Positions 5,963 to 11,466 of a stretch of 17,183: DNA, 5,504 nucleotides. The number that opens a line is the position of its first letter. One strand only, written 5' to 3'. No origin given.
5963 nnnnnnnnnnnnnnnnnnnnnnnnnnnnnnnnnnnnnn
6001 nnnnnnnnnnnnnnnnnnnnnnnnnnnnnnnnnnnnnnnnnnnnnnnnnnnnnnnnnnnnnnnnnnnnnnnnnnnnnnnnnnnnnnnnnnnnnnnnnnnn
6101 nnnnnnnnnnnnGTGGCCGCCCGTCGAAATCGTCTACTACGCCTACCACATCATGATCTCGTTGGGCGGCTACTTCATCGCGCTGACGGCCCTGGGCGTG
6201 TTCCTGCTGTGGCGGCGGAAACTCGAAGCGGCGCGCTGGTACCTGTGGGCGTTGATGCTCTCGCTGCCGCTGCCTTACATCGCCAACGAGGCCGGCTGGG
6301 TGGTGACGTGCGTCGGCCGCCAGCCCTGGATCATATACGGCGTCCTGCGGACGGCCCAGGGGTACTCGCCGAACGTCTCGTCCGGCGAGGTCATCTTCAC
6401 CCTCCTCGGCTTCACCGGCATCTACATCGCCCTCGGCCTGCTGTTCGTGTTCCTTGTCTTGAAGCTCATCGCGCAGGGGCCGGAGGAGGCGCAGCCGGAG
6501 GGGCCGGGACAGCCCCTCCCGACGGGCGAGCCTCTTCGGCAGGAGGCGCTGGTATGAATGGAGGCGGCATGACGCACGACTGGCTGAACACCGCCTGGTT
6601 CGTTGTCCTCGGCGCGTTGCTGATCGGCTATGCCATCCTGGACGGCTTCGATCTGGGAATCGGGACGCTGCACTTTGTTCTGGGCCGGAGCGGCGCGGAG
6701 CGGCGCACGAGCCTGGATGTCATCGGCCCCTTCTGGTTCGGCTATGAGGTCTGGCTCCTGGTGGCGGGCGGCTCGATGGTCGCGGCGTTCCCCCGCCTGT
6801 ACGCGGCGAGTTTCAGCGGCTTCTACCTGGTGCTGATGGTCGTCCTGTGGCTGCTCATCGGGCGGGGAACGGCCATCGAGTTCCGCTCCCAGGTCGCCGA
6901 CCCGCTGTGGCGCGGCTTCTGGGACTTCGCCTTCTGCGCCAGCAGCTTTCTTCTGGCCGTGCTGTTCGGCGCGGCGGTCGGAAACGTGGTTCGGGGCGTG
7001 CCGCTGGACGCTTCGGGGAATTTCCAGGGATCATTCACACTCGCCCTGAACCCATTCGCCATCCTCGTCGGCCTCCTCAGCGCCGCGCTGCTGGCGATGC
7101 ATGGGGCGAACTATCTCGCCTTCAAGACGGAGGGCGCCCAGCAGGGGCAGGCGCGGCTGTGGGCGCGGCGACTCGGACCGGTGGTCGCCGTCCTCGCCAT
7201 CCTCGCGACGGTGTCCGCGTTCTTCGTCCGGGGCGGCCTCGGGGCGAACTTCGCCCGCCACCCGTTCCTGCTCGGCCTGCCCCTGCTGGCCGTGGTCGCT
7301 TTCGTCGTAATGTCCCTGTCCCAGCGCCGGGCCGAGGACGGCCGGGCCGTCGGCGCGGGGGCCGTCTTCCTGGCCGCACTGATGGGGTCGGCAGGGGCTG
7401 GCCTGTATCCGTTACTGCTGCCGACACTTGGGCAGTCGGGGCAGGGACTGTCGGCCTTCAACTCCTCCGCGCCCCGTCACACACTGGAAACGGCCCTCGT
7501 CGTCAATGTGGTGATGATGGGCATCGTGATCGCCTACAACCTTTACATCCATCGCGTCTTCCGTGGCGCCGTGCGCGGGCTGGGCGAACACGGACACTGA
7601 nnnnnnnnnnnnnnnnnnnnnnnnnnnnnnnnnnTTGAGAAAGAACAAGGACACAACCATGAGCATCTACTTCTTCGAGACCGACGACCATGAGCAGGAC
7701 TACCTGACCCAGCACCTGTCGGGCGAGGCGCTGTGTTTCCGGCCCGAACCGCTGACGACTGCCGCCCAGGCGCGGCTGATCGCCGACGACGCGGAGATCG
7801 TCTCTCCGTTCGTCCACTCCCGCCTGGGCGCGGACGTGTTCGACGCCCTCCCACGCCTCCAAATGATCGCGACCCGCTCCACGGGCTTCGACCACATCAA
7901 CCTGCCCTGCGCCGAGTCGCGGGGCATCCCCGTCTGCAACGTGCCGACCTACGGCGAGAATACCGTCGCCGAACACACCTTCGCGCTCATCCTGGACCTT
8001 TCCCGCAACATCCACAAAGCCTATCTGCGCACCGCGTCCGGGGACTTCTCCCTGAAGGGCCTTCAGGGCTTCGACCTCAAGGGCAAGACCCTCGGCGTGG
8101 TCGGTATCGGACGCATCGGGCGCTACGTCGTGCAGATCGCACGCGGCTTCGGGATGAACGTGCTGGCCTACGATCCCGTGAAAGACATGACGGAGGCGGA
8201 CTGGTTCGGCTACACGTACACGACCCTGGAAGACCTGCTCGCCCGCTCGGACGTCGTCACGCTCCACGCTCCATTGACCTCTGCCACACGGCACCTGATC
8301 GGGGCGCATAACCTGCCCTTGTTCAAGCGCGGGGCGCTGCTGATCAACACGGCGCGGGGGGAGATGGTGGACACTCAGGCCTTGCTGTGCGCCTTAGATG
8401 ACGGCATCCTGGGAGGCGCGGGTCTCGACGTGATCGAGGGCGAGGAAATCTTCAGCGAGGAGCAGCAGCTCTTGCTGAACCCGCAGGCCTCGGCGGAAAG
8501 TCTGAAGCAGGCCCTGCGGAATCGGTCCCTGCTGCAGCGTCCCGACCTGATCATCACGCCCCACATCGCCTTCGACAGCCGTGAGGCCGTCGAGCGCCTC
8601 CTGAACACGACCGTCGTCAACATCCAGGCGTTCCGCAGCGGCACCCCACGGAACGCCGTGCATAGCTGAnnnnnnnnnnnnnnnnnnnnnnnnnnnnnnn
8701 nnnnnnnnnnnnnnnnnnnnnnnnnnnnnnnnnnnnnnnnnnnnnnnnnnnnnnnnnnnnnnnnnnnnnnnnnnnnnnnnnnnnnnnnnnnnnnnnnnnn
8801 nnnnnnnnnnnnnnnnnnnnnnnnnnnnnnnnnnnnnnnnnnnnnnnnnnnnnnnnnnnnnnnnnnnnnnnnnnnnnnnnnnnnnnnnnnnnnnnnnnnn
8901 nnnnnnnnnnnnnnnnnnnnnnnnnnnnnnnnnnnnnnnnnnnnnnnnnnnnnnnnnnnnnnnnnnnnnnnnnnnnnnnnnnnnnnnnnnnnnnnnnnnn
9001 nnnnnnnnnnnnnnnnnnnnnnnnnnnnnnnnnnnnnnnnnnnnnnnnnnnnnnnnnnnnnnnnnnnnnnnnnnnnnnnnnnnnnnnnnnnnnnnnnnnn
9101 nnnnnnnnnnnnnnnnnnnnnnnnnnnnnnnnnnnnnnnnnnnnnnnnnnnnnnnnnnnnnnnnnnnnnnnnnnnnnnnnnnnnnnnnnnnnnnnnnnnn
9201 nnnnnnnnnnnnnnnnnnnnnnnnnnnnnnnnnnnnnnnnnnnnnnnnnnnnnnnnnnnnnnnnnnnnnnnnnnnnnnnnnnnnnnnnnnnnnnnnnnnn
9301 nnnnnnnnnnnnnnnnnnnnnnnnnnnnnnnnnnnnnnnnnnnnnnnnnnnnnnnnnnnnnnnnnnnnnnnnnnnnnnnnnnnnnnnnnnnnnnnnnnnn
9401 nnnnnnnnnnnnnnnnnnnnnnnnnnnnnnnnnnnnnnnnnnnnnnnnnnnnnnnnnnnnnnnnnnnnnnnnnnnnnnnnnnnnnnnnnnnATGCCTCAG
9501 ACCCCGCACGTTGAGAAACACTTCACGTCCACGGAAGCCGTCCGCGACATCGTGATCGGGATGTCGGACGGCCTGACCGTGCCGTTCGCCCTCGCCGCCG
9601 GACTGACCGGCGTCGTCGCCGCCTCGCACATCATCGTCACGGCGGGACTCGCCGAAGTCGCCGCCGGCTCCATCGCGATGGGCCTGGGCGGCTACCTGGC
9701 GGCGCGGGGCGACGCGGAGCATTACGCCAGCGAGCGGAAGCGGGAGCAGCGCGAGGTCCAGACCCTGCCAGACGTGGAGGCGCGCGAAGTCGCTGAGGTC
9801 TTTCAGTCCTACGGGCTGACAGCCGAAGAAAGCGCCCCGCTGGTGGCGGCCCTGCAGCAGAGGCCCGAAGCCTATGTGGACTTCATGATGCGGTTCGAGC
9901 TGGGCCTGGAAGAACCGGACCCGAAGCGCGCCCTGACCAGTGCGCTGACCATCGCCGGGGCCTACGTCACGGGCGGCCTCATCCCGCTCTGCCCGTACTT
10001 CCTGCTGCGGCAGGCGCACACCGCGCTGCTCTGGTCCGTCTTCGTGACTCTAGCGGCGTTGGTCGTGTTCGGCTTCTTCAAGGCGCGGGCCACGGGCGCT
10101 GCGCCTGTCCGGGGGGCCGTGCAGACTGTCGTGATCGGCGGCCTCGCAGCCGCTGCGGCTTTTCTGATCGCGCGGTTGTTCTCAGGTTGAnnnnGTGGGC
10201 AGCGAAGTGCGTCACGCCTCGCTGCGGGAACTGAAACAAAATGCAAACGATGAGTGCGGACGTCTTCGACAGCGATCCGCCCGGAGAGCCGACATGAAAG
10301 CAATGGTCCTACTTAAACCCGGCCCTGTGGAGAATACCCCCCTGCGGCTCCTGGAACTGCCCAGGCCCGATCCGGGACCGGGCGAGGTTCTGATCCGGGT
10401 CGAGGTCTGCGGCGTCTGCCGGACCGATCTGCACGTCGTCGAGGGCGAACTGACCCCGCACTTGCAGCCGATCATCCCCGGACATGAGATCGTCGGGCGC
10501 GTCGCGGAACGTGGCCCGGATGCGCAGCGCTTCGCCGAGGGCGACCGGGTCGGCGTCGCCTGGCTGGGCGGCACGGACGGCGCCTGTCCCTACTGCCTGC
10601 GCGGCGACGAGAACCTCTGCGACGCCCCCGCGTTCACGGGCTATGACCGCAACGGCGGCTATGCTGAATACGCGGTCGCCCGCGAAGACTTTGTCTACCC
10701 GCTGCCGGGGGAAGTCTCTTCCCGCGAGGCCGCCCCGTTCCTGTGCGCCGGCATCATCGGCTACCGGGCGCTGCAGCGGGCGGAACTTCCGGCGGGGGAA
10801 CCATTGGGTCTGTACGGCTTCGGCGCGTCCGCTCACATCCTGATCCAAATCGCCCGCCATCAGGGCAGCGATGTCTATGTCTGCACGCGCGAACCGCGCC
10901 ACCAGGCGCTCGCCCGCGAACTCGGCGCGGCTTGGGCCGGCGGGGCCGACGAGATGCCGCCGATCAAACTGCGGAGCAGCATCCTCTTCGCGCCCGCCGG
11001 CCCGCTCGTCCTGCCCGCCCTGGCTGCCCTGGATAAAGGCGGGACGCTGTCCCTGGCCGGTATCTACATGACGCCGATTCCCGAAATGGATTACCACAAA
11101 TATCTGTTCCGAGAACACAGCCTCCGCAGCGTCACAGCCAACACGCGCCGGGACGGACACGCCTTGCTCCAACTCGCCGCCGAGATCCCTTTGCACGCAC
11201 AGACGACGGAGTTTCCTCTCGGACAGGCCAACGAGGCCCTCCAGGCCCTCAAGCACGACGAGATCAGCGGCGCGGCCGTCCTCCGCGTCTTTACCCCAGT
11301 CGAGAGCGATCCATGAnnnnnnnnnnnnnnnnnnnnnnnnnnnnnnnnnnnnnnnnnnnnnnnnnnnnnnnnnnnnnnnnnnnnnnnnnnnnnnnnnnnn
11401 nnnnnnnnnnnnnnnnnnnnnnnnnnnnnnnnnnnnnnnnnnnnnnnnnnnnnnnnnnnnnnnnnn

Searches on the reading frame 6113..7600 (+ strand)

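Call 7: search_protein_families(library=pfam, proteins=[window:6113-7600:+])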
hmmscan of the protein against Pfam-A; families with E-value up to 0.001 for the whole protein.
window:6113-7600:+ (495 aa): 1 family
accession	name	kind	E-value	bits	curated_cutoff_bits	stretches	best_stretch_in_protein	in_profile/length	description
PF02322.20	Cyt_bd_oxida_II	-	2.8e-81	273.6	35.6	1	158-483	1-302/302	Cytochrome bd terminal oxidase subunit II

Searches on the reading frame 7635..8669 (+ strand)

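Call 7: search_protein_families(library=pfam, proteins=[window:7635-8669:+])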
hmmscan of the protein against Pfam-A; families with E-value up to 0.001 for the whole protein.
window:7635-8669:+ (344 aa): 2 families
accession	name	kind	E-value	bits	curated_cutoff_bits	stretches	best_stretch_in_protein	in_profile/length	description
PF02826.25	2-Hacid_dh_C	-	9.7e-54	181.9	25.1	1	116-312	1-178/178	D-isomer specific 2-hydroxyacid dehydrogenase, NAD binding domain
PF00389.36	2-Hacid_dh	-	7.9e-25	87.5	24.6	1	17-342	8-133/134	D-isomer specific 2-hydroxyacid dehydrogenase, catalytic domain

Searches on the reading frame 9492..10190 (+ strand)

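Call 8: search_protein_families(library=pfam, proteins=[window:9492-10190:+])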
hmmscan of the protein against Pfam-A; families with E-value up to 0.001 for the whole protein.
window:9492-10190:+ (232 aa): 1 family
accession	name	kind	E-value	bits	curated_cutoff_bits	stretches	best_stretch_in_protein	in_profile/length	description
PF01988.24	VIT1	-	4.9e-70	236.1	28.1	1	17-227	1-213/214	VIT family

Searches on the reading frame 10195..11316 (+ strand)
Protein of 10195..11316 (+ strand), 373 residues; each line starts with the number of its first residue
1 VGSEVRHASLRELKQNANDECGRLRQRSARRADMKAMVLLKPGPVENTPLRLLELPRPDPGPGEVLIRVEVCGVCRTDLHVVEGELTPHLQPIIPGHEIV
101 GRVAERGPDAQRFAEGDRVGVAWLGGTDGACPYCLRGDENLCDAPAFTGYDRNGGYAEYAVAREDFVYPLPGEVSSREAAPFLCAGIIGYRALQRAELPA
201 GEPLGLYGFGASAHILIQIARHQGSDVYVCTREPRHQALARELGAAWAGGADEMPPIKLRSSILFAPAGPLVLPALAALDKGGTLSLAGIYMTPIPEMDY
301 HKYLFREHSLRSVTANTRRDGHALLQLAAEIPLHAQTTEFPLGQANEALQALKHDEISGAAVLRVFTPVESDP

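Call 8: search_protein_families(library=pfam, proteins=[window:10195-11316:+])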
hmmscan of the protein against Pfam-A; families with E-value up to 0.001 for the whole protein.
window:10195-11316:+ (373 aa): 2 families
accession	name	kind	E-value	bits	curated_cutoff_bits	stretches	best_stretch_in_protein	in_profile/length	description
PF08240.17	ADH_N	-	6.1e-31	107.2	23.5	1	61-171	1-103/104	Alcohol dehydrogenase GroES-like domain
PF00107.32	ADH_zinc_N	-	3.2e-07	30.8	31.8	1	214-329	4-128/129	Zinc-binding dehydrogenase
